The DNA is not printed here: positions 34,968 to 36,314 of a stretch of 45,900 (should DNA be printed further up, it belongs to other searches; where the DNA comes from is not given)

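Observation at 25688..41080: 15-kb sugar-nucleotide tailoring block that matches no characterised pathway I can name: a candidate route to a C-/O-methylated deoxy higher-carbon or branched sugar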

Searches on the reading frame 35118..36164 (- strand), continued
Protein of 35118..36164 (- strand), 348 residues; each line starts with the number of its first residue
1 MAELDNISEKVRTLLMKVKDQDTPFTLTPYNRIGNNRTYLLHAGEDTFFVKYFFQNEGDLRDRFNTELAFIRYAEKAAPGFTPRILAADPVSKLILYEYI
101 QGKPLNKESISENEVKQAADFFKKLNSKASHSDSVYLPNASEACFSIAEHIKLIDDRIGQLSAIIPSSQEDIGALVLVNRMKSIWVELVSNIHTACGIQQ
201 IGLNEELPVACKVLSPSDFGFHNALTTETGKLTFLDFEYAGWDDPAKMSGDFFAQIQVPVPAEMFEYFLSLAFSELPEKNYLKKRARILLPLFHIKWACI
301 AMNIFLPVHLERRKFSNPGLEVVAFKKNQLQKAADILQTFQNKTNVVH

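Call 58: list_cluster_members(proteins=[P0327, P0331, P0361, P0322, P0272, P0288, P0353, P0368, P0303, P0295])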
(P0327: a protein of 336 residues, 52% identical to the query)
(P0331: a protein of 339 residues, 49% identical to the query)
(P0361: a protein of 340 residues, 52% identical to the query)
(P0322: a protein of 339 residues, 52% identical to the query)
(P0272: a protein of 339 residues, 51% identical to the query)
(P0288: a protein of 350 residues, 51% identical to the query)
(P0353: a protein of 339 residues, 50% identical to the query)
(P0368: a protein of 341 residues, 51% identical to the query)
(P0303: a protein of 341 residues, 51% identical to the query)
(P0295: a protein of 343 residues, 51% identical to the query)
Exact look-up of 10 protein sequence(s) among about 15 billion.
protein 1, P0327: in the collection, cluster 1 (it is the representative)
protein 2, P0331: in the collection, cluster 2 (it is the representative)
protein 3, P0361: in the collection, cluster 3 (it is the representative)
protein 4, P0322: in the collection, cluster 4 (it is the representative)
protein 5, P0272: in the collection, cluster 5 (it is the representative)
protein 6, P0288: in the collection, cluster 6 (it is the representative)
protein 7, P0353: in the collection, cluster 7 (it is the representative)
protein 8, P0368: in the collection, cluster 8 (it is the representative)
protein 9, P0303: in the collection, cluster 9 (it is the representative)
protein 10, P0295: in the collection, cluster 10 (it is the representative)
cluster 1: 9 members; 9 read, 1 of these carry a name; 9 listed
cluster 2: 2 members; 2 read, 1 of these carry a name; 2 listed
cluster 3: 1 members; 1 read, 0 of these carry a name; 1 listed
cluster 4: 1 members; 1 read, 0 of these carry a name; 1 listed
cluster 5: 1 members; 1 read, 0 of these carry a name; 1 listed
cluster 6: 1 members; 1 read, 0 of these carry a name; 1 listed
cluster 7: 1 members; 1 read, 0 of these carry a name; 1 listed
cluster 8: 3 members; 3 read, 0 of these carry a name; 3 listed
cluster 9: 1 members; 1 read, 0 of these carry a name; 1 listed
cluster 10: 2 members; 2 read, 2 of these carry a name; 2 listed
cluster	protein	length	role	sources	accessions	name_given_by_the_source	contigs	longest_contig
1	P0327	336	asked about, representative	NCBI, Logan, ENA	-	-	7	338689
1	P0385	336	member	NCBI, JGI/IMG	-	hypothetical protein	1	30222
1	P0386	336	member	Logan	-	-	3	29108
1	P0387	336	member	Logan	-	-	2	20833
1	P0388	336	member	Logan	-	-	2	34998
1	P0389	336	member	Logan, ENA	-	-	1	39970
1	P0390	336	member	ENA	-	-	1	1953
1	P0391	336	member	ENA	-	-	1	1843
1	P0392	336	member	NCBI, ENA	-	-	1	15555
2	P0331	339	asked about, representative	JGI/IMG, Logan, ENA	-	-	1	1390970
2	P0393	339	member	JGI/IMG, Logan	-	hypothetical protein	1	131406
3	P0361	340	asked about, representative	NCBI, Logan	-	-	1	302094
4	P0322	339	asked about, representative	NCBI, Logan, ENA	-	-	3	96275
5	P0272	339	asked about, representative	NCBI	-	-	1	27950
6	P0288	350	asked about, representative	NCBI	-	-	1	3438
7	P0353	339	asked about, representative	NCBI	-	-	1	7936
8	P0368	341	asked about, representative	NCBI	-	-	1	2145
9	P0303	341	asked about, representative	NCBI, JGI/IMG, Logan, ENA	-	-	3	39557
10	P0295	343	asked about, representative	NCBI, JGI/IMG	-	hypothetical protein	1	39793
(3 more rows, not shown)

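Call 74: predict_structure(alignment_id=A3)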
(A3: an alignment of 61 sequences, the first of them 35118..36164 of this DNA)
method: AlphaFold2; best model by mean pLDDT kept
length: 348 residues; sequences in the alignment: 61
mean_pLDDT: 92.8   pTM: 0.91
mean pLDDT of the five models: 92.8, 92.5, 92.4, 91.5, 91.3
residues with pLDDT >= 90: 299; 70-90: 38; 50-70: 3; < 50: 8
segments of 3 or more residues with pLDDT < 50: 1-3, 344-348
pLDDT, mean of each block of 10 residues (from residue 1): 70 93 91 89 96 86 95 96 97 96 95 98 90 86 97 98 97 98 96 97 96 93 96 96 97 91 96 97 98 95 94 92 96 90 54
secondary structure, 60 per line:
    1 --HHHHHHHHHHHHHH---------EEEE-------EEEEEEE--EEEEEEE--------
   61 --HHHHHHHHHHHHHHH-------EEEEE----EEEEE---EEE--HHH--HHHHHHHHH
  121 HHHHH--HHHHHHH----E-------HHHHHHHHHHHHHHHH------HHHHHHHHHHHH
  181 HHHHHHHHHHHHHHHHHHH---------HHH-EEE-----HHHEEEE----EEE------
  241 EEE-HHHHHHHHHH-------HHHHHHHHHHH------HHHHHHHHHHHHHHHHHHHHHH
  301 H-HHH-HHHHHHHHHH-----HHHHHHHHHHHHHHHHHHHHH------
elements in order: H3-16 E26-29 E37-43 E46-52 H63-77 E85-89 E94-98 E102-104 H112-125 H128-134 H147-162 H169-199 E213-215 E224-227 E232-234 E241-243 H245-254 H262-272 H279-301 H307-316 H322-342

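Call 78: fold_search(model_id=the predicted structure, library=pdb)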
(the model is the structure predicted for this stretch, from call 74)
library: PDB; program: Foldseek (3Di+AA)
matches with E <= 10: 1810; with E <= 0.001: 277
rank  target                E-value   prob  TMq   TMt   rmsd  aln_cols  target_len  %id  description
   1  3mes_A                3.5e-11  1.00  0.59  0.57   6.4       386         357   12  Crystal structure of choline kinase from Cryptosporidium parvum Iowa II, cgd3_2030 (released 2010-04-07)
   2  2qg7_D                6.2e-11  1.00  0.55  0.53   6.5       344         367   15  Plasmodium vivax ethanolamine kinase Pv091845 (released 2007-07-24)
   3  3i0o                  7.7e-11  1.00  0.56  0.59   7.2       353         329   13  Crystal Structure of Spectinomycin Phosphotransferase, APH(9)-Ia, in complex with ADP and Spectinomcyin (released 2010-01-19)
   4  4r7b_B                1.9e-10  1.00  0.60  0.71   5.4       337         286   15  Crystal structure of pneumococcal LicA in complex with choline (released 2015-08-12)
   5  2qg7_A                2.7e-10  1.00  0.55  0.52   6.7       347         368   15  Plasmodium vivax ethanolamine kinase Pv091845 (released 2007-07-24)
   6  3i1a_A                3.4e-10  1.00  0.54  0.57   7.5       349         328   13  Crystal Structure of apo Spectinomycin Phosphotransferase, APH(9)-Ia (released 2010-01-19)
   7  3i1a_B                3.5e-10  1.00  0.54  0.57   7.4       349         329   13  Crystal Structure of apo Spectinomycin Phosphotransferase, APH(9)-Ia (released 2010-01-19)
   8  3c5i_D                3.7e-10  1.00  0.58  0.57   6.6       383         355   12  Crystal structure of Plasmodium knowlesi choline kinase, PKH_134520 (released 2008-02-19)
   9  4r77_A                4.4e-10  1.00  0.58  0.70   5.7       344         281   18  Crystal structure of choline kinase LicA from Streptococcus pneumoniae (released 2015-08-12)
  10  8agy_A                4.6e-10  1.00  0.54  0.55   8.8       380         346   16  The Corramycin phosphotransferase in complex with Corramycin (released 2023-08-16)
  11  4da5_A                6.3e-10  1.00  0.61  0.61   5.6       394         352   12  Choline Kinase alpha acts through a double-displacement kinetic mechanism involving enzyme isomerisation, as determine (released 2013-04-17)
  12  3c5i_C                1.3e-09  1.00  0.59  0.58   6.4       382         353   12  Crystal structure of Plasmodium knowlesi choline kinase, PKH_134520 (released 2008-02-19)
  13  2q83_B                2.2e-09  1.00  0.51  0.53   8.9       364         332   11  Crystal structure of ytaA (2635576) from Bacillus subtilis at 2.50 A resolution (released 2007-06-26)
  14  2q83_A                4.0e-09  1.00  0.50  0.51   8.4       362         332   13  Crystal structure of ytaA (2635576) from Bacillus subtilis at 2.50 A resolution (released 2007-06-26)
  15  4r77_B                4.7e-09  1.00  0.58  0.69   5.4       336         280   17  Crystal structure of choline kinase LicA from Streptococcus pneumoniae (released 2015-08-12)
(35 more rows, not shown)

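Call 96: find_encoding_contigs(protein=P0331, flank=10000, max_places=2)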
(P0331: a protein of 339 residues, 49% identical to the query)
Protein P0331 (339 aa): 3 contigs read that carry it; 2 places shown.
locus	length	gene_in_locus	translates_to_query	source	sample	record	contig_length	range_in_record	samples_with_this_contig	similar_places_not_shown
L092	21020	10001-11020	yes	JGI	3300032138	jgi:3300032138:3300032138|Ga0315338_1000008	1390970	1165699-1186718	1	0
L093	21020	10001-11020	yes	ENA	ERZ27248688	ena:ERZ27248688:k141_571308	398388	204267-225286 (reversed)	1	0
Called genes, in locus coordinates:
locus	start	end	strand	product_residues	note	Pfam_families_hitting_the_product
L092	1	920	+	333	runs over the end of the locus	PF13489:Methyltransf_23, PF07021:MetW, PF13649:Methyltransf_25, PF13847:Methyltransf_31, PF08241:Methyltransf_11, PF08242:Methyltransf_12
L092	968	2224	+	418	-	PF13439:Glyco_transf_4, PF13579:Glyco_trans_4_4, PF00534:Glycos_transf_1, PF13692:Glyco_trans_1_4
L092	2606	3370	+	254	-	PF00535:Glycos_transf_2, PF13641:Glyco_tranf_2_3 (faint)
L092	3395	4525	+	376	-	PF00953:Glycos_transf_4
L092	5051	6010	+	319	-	PF01073:3Beta_HSD, PF01370:Epimerase, PF04321:RmlD_sub_bind, PF16363:GDP_Man_Dehyd, PF07993:NAD_binding_4 (faint), PF13460:NAD_binding_10 (weak)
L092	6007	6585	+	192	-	PF13580:SIS_2, PF01380:SIS (faint)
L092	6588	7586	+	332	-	PF01370:Epimerase, PF04321:RmlD_sub_bind, PF16363:GDP_Man_Dehyd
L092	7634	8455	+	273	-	PF00456:Transketolase_N, PF13292:DXP_synthase_N, PF00676:E1_dh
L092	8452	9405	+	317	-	PF02779:Transket_pyr, PF02780:Transketolase_C, PF22613:Transketolase_C_1 (weak)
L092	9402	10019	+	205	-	-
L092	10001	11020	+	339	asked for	PF01636:APH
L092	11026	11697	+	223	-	PF13489:Methyltransf_23, PF01209:Ubie_methyltran, PF02353:CMAS (weak), PF05175:MTS (faint), PF13847:Methyltransf_31, PF08241:Methyltransf_11, PF08242:Methyltransf_12, PF13649:Methyltransf_25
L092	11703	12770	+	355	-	PF08240:ADH_N, PF16912:Glu_dehyd_C, PF00107:ADH_zinc_N, PF13602:ADH_zinc_N_2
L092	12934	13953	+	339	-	-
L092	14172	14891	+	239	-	-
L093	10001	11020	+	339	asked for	PF01636:APH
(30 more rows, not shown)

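Call 98: search_protein_representatives(alignment_id=A3)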
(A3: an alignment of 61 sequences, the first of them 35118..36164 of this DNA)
Query: 61 sequences, 348 profile positions. Proteins with E-value up to 0.001 (for the whole library): 4567; up to 1e-10: 3848; up to 1e-30: 2722. The best 150 are listed.
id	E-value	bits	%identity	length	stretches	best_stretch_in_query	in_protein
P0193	1.0e-145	501.4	-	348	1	1-348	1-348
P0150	1.8e-140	484.2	-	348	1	1-348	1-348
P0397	7.7e-136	469.0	-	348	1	7-342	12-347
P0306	3.9e-134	463.4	-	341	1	3-341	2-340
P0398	6.0e-133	459.5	-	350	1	5-347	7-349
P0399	8.0e-133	459.0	-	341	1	5-341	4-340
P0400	4.1e-130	450.1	-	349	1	5-348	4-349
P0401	7.6e-129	446.0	-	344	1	11-348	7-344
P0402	2.4e-128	444.3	-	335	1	6-340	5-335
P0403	5.4e-128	443.2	-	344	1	9-347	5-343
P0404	2.2e-126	437.9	-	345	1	2-343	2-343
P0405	2.3e-126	437.8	-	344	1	4-340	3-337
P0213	3.1e-126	437.4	-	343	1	8-348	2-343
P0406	7.5e-125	432.8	-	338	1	4-342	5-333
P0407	1.4e-124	432.0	-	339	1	1-340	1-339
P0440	1.3e-111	389.3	-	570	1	21-339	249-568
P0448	4.9e-110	384.1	-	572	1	10-342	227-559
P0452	3.0e-109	381.5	-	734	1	22-341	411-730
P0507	2.6e-103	362.0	-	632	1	12-341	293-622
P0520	5.7e-102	357.6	-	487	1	9-340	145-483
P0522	1.3e-101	356.4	-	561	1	21-340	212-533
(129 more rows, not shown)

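Call 101: search_protein_families(library=pfam, proteins=[P0452, P0507, P0520, P0440, P0448, P0522], max_evalue=0.001)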
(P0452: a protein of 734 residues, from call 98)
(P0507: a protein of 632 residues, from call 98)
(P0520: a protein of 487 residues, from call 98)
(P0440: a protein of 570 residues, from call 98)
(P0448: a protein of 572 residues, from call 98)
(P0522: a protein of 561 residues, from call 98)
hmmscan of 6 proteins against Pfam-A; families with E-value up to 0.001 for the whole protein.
P0452 (734 aa): 2 families
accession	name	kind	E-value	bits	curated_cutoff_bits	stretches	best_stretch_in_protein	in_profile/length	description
PF01636.29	APH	-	1.3e-07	32.1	23.2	1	424-636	10-203/239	Phosphotransferase enzyme family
PF01633.27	Choline_kinase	-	0.00058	19.7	29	0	549-664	147-225/300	Choline/ethanolamine kinase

P0507 (632 aa): 1 family
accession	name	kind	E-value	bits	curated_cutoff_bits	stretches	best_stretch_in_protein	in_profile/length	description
PF01636.29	APH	-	4.5e-11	43.4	23.2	1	309-527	3-203/239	Phosphotransferase enzyme family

P0520 (487 aa): 1 family
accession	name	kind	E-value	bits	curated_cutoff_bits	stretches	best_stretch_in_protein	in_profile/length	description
PF01636.29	APH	-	9.6e-11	42.3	23.2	1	162-376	2-203/239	Phosphotransferase enzyme family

P0440 (570 aa): 1 family
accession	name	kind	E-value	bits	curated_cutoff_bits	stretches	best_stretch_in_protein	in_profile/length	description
PF01636.29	APH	-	2.1e-10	41.2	23.2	1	255-475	2-203/239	Phosphotransferase enzyme family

P0448 (572 aa): 1 family
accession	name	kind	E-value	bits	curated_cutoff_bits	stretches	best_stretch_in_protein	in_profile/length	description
PF01636.29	APH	-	1.3e-07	32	23.2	1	248-463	8-203/239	Phosphotransferase enzyme family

P0522 (561 aa): 2 families
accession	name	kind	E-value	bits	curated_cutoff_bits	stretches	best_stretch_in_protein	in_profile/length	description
PF01636.29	APH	-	8.6e-14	52.3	23.2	1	218-470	2-237/239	Phosphotransferase enzyme family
PF00702.32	Hydrolase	-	0.00023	22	26.4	0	43-133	75-151/191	haloacid dehalogenase-like hydrolase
